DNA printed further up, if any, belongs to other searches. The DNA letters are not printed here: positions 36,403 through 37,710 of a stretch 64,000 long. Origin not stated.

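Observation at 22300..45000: About 21 diverged tandem copies of a ~350-aa tripartite Cys-bracketed module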

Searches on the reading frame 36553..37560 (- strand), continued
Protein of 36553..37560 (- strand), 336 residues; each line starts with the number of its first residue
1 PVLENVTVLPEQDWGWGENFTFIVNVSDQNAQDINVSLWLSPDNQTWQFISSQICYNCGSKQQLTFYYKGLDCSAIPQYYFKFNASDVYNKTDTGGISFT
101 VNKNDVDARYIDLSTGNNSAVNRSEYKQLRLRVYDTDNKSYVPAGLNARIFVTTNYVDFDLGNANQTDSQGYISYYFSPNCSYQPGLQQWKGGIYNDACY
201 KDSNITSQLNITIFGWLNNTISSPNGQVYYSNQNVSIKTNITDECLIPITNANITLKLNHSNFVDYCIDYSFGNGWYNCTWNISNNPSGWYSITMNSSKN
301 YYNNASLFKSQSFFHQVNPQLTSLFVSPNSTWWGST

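Call 88: find_homologous_proteins(query=A1, max_evalue=1e-10)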
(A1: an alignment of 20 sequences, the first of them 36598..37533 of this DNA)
Query A1 (20 sequences) (312 aa, profile of the alignment): 8 proteins with E <= 1e-10 among 1780 candidates.
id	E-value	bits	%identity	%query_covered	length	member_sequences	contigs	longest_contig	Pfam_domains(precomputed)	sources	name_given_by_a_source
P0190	2.0e-125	436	71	26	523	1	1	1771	-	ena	-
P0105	6.1e-124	431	30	98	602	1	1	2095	-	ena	-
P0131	5.3e-100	353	36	82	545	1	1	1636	-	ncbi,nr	ncbi:MAG: hypothetical protein KAU24_04405, partial [Candidatus Aenigmarchaeota archaeon]|nr:hypothe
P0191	4.6e-89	317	29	99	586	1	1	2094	-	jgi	jgi:hypothetical protein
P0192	2.8e-63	232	32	86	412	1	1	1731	-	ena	-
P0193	3.9e-59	218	35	54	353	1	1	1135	-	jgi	jgi:hypothetical protein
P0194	1.3e-53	200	27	64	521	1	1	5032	PF10633.16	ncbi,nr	ncbi:hypothetical protein J4444_05165, partial [Candidatus Woesearchaeota archaeon]|nr:hypothetical 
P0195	1.3e-35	141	27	64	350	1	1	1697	-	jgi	-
